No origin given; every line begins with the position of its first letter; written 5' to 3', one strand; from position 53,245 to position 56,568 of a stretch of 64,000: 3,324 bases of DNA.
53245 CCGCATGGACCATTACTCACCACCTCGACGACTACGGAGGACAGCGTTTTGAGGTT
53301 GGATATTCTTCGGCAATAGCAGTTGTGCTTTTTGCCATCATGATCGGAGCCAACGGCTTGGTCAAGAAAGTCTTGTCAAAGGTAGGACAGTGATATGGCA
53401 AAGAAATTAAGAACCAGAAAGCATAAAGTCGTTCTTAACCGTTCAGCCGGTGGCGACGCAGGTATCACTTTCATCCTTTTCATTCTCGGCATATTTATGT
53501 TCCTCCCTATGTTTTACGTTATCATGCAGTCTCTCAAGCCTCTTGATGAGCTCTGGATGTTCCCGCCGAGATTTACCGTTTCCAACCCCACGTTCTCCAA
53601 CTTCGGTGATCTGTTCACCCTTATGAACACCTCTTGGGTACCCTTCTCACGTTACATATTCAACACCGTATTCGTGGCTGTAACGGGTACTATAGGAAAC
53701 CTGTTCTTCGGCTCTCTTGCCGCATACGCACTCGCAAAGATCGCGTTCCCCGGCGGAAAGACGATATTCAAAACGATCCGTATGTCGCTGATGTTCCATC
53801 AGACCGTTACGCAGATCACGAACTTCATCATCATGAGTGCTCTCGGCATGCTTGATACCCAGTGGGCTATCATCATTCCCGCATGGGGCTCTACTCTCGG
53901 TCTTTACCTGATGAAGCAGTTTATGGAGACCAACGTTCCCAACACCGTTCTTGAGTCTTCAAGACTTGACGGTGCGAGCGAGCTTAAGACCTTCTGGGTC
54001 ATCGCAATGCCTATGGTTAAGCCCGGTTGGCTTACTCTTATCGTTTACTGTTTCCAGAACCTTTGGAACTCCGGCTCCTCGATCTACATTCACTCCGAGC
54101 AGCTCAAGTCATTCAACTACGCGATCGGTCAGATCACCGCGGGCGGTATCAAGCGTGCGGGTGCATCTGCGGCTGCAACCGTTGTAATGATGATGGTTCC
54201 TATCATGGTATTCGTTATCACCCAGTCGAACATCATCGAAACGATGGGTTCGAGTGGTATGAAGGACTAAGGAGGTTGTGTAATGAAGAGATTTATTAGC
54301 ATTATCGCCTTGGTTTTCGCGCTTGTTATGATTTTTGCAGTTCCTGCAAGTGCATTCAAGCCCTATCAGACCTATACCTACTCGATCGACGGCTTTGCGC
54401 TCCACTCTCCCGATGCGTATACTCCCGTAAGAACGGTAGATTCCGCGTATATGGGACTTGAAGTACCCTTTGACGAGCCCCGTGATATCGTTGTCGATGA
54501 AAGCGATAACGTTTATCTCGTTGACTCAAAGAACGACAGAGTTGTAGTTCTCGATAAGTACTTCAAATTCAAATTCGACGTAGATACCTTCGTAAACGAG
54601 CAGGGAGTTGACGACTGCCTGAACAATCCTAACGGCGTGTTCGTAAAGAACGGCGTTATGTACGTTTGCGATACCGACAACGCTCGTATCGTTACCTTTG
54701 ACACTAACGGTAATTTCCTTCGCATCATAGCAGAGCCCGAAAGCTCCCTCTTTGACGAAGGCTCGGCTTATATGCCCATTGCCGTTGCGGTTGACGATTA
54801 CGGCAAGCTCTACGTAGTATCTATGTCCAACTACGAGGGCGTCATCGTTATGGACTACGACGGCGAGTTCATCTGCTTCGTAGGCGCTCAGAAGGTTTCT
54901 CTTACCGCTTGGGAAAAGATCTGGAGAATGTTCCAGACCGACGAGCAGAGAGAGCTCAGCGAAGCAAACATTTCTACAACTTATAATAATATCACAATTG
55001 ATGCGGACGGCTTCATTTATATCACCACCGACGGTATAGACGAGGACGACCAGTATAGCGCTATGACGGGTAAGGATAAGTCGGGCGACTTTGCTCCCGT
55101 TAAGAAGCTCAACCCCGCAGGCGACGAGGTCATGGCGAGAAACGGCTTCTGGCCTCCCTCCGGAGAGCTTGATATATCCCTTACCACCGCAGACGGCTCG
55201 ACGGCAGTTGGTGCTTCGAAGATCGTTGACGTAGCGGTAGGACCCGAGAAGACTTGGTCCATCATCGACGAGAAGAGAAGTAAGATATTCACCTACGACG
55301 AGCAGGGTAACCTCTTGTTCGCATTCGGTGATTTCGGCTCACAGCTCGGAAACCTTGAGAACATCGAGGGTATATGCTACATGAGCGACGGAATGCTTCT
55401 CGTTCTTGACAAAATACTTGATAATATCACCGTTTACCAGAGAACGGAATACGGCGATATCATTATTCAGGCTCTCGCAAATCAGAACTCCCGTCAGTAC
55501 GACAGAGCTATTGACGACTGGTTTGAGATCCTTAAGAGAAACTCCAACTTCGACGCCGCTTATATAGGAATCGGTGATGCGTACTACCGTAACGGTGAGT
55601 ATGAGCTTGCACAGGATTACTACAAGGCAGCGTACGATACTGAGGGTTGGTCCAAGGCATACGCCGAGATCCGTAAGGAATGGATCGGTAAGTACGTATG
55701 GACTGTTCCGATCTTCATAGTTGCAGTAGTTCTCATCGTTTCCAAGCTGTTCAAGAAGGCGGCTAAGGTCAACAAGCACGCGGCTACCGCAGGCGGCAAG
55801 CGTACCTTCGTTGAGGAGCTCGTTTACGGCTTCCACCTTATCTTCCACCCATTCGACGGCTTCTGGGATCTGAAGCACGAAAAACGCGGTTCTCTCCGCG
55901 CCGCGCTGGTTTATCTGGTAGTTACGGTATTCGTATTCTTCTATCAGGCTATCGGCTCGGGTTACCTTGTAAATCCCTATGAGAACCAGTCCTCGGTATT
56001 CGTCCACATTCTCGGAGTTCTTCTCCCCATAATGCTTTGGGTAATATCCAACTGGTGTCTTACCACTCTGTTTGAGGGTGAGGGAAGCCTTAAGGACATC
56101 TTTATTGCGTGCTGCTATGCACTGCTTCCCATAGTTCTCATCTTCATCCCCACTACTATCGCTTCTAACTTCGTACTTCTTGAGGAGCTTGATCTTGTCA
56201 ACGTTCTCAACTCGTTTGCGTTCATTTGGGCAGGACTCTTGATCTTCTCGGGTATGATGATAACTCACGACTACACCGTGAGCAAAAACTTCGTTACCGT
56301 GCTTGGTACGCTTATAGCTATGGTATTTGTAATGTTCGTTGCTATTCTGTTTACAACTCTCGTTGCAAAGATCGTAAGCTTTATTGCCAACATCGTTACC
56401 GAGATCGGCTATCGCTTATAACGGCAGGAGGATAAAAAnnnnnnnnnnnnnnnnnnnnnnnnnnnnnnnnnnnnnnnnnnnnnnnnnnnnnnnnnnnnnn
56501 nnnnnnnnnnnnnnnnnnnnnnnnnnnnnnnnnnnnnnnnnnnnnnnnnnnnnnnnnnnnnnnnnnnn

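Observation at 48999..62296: Seven-gene surface/transport locus with four ABC permeases, one giant SBP fusion and two large orphan proteins, but no ATPase, hydrolase or regulator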

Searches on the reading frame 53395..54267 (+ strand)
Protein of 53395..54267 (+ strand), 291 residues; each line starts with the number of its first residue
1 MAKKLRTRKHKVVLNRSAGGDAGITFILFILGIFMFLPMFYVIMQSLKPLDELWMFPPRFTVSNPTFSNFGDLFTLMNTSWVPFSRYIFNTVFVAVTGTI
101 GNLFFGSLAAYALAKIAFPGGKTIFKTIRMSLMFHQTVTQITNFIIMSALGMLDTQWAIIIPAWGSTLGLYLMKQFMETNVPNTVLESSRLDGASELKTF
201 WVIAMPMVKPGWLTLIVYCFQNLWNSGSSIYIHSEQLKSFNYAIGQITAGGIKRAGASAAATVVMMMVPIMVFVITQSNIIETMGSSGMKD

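Call 3: search_protein_families(library=pfam, proteins=[window:53395-54267:+], max_evalue=0.01)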
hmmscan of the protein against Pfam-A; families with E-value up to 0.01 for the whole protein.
window:53395-54267:+ (291 aa): 1 family
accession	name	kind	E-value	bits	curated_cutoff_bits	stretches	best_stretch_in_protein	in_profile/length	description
PF00528.27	BPD_transp_1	-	2.6e-07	31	26.4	1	144-275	38-173/184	Binding-protein-dependent transport system inner membrane component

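Call 4: search_protein_families(library=ncbifam, proteins=[window:53395-54267:+], max_evalue=0.01)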
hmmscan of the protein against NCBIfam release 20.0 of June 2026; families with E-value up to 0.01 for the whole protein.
window:53395-54267:+ (291 aa): 13 families
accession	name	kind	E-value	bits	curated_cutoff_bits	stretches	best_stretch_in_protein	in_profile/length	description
NF040932.1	ABC_arch_GlcU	equivalog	7.7e-20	71.6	340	1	26-281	7-261/272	glucose ABC transporter permease GlcU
NF008210.0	PRK10973.1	equivalog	2.2e-18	66.9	297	1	26-281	13-273/281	sn-glycerol-3-phosphate ABC transporter permease UgpE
NF008231.0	PRK10998.1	equivalog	1.7e-12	47.5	261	1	79-291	76-296/296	maltose ABC transporter permease MalG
TIGR01097.1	PhnE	equivalog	1.6e-05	24.5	216.7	1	78-221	48-193/252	phosphonate ABC transporter, permease protein PhnE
TIGR02139.1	permease_CysT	equivalog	0.00013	21.7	246.1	1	91-281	55-258/265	sulfate ABC transporter permease subunit CysT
NF006939.0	PRK09421.1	equivalog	0.00015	21.2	262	0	91-154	15-78/230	molybdate ABC transporter permease subunit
TIGR02141.1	modB_ABC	equivalog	0.00019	21.2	182.6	1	91-221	3-146/208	molybdate ABC transporter permease subunit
TIGR01581.1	Mo_ABC_porter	hypoth_equivalog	0.00021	20.9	210.3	1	94-221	29-169/225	ABC transporter permease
NF011624.0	PRK15050.1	equivalog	0.00022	20.4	247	1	28-160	32-147/297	2-aminoethylphosphonate ABC transporter permease subunit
NF040839.1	tungstate_WtpB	equivalog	0.0018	18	340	0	86-276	44-244/251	tungstate ABC transporter permease WtpB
NF007852.0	PRK10561.1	equivalog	0.002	18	335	1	179-276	182-284/295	sn-glycerol-3-phosphate ABC transporter permease UgpA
NF007047.0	PRK09500.1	equivalog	0.0029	17.2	326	1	30-276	13-248/257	spermidine/putrescine ABC transporter permease PotC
TIGR00969.1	3a0106s02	subfamily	0.0066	15.9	240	0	90-275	65-266/272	sulfate ABC transporter permease subunit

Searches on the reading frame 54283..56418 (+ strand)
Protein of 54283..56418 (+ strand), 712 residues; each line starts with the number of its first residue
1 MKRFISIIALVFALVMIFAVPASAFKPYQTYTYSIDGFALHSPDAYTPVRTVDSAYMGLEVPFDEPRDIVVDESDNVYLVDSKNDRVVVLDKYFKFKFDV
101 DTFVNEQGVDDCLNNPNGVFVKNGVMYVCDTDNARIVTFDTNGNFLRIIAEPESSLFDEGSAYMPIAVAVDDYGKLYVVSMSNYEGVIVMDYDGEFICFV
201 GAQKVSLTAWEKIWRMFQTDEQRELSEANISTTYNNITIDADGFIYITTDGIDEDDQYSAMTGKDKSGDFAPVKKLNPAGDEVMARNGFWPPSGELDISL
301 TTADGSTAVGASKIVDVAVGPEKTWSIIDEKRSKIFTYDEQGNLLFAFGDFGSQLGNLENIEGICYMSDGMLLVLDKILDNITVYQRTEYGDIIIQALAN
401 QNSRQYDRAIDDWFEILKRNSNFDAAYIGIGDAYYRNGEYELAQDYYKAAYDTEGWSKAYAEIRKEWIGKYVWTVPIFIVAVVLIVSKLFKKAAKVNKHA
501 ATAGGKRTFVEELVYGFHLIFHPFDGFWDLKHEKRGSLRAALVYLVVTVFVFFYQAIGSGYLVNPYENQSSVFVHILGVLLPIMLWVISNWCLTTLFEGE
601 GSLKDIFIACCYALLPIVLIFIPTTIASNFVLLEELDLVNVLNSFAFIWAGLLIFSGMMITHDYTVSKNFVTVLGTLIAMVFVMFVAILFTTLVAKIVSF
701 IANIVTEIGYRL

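Call 3: search_protein_families(library=pfam, proteins=[window:54283-56418:+], max_evalue=0.01)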
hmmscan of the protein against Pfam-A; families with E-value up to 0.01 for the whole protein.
window:54283-56418:+ (712 aa): 7 families
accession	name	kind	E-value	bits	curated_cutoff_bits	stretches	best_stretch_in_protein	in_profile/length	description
PF04893.22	Yip1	-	4.9e-15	56.3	28.6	1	518-686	2-172/173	Yip1 domain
PF01436.27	NHL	-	4.1e-09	36.5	20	1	63-89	1-27/28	NHL repeat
PF06739.17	SBBP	-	6e-05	23.3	20.5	1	224-248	5-29/38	Beta-propeller repeat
PF13432.12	TPR_16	-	7.6e-05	23.5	32.7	1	397-452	4-59/65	Tetratricopeptide repeat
PF00515.34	TPR_1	-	0.00024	21.2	27.8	0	426-450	3-27/34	Tetratricopeptide repeat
PF07719.23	TPR_2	-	0.00064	20.1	27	1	426-451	3-28/34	Tetratricopeptide repeat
PF08450.18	SGL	-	0.0033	17.5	26.3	0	108-196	128-216/246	SMP-30/Gluconolactonase/LRE-like region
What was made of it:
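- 54283..56421 (+): g4: 712-aa membrane protein. Layout: signal peptide; NHL beta-propeller about aa 30-380 (54370-55422); TPR aa 397-460 (55471-55662); TM helix aa 472-490; Yip1 five-TM domain aa 518-686 (55834-56340). Pfam Yip1 E 4.9e-15, NHL 4e-9, TPR (call 3).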

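Call 4: search_protein_families(library=ncbifam, proteins=[window:54283-56418:+], max_evalue=0.01)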
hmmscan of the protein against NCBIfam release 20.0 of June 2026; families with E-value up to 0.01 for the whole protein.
window:54283-56418:+ (712 aa): 3 families
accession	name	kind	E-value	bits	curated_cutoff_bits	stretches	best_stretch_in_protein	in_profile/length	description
NF035926.1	scyF_NHL_VPEP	equivalog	6.8e-15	55.1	350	2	114-202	199-285/376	scytonemin biosynthesis PEP-CTERM protein ScyF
NF047780.1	LIC12708_fam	subfamily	9.4e-08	31.3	150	1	87-187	26-144/391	LIC_12708 family protein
NF047371.1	FlcA_CTERM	equivalog_domain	0.00022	19.8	300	1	402-452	485-535/646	periplasmic flagellar collar protein FlcA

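Call 62: search_solved_structures(query=window:54283-56418:+, max_evalue=0.1)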
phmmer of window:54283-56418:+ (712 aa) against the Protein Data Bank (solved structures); distinct sequences matched with E-value up to 0.1: 67 (the best 60 are shown).
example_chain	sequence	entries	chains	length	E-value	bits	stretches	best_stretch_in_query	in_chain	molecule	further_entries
6d69_A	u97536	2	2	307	4.3e-17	65.1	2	63-201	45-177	NHL Repeat Region of D. melanogaster Thin | Thin, isoform D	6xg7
3wwa_A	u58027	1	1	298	2.8e-10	42.6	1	64-180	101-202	Pizza7H protein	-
7qrx_A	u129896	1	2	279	4.7e-09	38.5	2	62-203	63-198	E3 ubiquitin-protein ligase TRIM71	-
9jur_A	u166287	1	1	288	5.2e-09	38.4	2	62-203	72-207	E3 ubiquitin-protein ligase TRIM71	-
3ww9_A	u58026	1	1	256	5.5e-09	38.3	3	64-145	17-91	pizza6 protein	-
8j72_A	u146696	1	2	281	6e-09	38.2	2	62-202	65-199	E3 ubiquitin-protein ligase TRIM71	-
6rej_A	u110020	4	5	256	1.1e-08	37.3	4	64-184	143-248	Pizza6-SH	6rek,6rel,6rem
6qsd_A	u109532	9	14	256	1.8e-08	36.6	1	64-184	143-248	Pizza6S | Pizza6-S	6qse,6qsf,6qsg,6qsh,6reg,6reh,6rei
6fpt_A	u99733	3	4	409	2.9e-08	35.9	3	316-376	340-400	E3 ubiquitin-protein ligase TRIM71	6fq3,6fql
6f0t_A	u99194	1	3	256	3.1e-08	35.8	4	64-183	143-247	Pizza6-SFW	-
7qrw_A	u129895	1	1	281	5.5e-08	35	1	63-157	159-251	Isoform 4 of Tripartite motif-containing protein 3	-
7zph_A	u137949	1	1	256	5.6e-08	35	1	64-183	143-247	Pizza6-TNK-RSH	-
6ren_A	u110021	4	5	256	5.7e-08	34.9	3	64-183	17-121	3fPizza6-SH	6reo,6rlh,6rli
7zcj_A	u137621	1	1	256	1.5e-07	33.6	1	64-183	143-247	Pizza6-TNH-TSH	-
7zqg_A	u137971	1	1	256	1.8e-07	33.3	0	64-180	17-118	Pizza6-KSH-TSH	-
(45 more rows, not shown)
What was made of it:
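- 54283..56421 (+): PDB NHL propellers (Thin, TRIM71, PknD) and consensus TPRs (call 62).
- Domain identities (calls 3, 4, 62).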
